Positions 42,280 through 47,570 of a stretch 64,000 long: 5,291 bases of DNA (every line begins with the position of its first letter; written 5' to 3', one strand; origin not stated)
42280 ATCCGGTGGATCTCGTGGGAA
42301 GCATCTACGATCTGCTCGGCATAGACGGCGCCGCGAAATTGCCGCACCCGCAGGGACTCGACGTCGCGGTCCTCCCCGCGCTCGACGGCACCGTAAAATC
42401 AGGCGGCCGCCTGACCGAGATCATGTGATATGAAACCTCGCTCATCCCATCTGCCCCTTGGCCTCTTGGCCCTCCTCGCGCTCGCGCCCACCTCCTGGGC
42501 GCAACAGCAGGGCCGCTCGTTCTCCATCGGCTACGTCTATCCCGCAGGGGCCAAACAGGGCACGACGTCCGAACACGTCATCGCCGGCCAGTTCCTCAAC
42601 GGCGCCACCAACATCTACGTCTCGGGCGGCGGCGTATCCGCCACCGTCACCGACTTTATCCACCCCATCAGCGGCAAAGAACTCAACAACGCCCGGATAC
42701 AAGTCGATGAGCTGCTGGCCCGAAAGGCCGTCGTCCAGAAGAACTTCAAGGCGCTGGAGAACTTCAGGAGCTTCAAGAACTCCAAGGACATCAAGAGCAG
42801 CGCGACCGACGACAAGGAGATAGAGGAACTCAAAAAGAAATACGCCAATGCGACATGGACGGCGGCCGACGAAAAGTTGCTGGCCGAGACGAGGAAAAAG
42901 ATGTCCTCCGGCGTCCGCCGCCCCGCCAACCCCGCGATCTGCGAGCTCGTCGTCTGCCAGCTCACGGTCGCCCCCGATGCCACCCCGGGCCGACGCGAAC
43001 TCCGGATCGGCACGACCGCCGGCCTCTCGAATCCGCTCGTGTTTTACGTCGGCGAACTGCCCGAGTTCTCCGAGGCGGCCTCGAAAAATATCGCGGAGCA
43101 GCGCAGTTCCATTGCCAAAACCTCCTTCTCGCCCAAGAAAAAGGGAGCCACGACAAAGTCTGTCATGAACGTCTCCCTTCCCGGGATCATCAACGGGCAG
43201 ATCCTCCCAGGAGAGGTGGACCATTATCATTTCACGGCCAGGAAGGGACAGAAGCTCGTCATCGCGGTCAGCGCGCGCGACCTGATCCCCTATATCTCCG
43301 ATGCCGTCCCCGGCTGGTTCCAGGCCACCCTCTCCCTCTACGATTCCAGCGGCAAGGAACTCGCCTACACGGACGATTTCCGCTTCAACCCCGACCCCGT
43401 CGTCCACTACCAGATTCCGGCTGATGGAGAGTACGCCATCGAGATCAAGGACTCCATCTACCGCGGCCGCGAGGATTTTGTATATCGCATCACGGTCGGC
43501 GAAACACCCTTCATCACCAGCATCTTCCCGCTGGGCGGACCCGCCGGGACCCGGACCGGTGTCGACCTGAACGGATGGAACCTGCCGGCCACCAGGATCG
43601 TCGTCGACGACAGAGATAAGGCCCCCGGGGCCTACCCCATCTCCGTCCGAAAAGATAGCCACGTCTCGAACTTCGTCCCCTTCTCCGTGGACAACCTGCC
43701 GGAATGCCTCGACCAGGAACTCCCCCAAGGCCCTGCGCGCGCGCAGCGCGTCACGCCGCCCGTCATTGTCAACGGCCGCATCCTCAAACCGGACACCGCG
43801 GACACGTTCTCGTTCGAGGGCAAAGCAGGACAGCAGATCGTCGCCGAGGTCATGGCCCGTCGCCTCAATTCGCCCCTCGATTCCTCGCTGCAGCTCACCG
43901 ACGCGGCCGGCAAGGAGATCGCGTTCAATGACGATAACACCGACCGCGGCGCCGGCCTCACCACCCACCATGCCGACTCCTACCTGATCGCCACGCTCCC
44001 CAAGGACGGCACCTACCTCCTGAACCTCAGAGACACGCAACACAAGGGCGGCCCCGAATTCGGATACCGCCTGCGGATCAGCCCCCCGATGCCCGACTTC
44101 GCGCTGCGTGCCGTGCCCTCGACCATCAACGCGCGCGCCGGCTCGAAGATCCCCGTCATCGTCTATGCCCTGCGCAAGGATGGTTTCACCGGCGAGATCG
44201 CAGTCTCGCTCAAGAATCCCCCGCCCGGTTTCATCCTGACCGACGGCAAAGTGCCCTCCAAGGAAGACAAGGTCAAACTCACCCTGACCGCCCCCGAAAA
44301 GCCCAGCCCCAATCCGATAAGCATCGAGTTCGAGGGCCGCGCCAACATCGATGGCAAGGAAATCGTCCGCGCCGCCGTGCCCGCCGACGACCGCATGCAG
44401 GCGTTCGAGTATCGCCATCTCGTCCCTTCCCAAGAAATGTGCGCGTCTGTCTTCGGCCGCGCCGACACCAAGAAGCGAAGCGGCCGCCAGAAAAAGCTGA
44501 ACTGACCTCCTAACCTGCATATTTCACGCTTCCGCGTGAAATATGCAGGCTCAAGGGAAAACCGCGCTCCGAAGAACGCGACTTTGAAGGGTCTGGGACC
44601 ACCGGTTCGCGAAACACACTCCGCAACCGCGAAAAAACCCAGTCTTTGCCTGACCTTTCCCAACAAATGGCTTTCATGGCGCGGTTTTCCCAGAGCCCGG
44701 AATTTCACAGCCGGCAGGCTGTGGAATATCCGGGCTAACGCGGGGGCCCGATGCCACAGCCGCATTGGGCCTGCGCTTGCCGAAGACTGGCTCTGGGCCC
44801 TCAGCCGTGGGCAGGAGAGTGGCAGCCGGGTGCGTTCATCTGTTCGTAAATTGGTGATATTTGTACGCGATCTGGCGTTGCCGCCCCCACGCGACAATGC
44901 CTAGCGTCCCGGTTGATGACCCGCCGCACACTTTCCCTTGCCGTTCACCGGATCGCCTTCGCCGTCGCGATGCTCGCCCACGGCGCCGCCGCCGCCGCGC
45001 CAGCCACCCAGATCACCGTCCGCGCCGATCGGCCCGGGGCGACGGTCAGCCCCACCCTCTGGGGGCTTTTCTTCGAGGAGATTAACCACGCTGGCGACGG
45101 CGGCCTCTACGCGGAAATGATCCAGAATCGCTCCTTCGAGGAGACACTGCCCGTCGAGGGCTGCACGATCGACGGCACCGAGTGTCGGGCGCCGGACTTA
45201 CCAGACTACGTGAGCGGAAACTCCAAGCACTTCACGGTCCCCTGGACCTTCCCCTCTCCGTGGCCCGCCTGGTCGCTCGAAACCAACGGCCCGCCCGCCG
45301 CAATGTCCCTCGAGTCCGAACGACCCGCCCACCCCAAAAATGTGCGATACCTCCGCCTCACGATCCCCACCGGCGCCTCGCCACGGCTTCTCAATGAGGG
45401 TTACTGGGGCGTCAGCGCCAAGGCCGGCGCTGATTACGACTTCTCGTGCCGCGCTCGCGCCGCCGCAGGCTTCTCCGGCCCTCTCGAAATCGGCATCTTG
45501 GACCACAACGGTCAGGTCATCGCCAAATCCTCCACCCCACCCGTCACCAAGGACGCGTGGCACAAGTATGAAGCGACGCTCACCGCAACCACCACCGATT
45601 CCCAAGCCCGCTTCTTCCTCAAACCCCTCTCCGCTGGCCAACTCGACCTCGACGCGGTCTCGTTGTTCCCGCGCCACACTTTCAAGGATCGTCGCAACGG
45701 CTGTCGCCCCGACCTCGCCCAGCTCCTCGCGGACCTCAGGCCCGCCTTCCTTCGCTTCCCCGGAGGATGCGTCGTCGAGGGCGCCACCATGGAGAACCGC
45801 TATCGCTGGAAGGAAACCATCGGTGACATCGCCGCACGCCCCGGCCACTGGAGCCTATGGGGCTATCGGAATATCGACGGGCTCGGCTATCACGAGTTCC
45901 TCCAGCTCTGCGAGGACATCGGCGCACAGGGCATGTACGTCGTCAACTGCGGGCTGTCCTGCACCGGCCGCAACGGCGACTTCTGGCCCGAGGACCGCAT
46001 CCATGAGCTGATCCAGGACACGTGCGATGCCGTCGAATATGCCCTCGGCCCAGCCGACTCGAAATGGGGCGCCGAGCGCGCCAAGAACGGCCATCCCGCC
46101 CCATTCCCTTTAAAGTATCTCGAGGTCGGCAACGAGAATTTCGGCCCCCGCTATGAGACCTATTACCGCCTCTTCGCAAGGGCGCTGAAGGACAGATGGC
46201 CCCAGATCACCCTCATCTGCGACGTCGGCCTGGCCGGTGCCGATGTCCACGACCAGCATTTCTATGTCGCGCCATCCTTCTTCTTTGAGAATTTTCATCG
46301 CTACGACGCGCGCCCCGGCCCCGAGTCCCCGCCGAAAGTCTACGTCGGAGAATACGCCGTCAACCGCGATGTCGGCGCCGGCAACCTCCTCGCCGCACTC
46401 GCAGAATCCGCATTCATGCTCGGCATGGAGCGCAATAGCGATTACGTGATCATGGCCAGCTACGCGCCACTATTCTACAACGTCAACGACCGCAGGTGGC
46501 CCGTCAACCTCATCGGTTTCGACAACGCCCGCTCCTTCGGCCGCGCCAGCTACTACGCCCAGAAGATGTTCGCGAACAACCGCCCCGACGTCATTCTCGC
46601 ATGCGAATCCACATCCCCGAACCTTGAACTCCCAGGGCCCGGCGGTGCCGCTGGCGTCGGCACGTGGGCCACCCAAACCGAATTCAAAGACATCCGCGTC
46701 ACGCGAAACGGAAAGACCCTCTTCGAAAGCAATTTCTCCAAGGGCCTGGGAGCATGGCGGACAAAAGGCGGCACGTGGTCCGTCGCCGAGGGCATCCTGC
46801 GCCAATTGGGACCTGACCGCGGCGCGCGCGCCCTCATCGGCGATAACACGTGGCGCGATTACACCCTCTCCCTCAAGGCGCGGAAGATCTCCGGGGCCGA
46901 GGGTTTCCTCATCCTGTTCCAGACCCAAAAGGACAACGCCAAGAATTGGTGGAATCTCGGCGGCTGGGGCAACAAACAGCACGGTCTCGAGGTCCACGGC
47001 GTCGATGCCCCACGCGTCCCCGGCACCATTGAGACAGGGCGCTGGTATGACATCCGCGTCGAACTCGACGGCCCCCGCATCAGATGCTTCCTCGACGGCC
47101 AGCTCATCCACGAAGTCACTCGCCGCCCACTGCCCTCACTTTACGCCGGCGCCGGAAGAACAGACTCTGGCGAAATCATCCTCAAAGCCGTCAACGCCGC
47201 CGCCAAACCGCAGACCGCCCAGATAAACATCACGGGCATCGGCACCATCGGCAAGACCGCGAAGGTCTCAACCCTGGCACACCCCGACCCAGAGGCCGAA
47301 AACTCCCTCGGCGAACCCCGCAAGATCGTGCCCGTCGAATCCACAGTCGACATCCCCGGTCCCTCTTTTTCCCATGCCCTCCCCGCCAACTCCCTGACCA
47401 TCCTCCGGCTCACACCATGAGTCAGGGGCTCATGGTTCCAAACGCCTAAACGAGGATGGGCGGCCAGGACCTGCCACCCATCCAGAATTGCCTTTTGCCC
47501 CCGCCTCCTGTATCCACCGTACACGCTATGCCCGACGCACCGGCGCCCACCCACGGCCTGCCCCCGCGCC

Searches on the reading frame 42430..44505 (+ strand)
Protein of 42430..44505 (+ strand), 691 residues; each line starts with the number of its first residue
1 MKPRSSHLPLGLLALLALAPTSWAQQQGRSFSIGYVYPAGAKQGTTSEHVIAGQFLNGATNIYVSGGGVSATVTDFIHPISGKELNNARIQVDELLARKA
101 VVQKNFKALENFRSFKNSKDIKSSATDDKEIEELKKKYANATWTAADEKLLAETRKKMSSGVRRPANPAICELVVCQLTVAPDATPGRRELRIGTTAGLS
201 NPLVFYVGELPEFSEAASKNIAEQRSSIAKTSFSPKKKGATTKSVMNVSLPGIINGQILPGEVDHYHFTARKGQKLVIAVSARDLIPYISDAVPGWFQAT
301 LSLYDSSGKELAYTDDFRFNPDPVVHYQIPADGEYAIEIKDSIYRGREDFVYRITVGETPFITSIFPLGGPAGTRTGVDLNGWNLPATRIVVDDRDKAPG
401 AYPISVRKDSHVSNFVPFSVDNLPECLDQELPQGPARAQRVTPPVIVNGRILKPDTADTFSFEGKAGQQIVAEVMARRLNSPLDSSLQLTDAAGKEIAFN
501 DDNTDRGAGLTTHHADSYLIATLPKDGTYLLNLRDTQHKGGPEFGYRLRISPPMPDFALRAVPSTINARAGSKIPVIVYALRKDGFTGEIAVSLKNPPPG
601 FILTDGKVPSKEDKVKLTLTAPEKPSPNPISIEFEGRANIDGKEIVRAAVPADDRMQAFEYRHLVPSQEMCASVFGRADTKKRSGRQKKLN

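Call 47: search_protein_families(library=pfam, proteins=[window:42430-44505:+], max_evalue=0.001)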
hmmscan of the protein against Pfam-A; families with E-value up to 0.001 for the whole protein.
window:42430-44505:+ (691 aa): 1 family
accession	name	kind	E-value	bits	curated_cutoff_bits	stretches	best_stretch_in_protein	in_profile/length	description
PF04151.21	PPC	-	9.9e-12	46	25.9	1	457-533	2-68/70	Bacterial pre-peptidase C-terminal domain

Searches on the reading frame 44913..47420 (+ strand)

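Call 47: search_protein_families(library=pfam, proteins=[window:44913-47420:+], max_evalue=0.001)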
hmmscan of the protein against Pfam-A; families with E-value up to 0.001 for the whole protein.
window:44913-47420:+ (835 aa): 4 families
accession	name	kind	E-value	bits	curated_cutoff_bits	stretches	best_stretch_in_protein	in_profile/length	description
PF22848.2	ASD1_dom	-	9e-41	140.4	22.2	1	270-482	1-239/239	Alpha-L-arabinofuranosidase 1 domain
PF06964.18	Alpha-L-AF_C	-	6.3e-27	95.2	27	1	479-827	1-165/165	Alpha-L-arabinofuranosidase C-terminal domain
PF06439.18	3keto-disac_hyd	-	2.6e-11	44.3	26.8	1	609-759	8-174/187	3-keto-disaccharide hydrolase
PF02018.23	CBM_4_9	-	0.00011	23.1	25.9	0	170-236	60-129/136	Carbohydrate binding domain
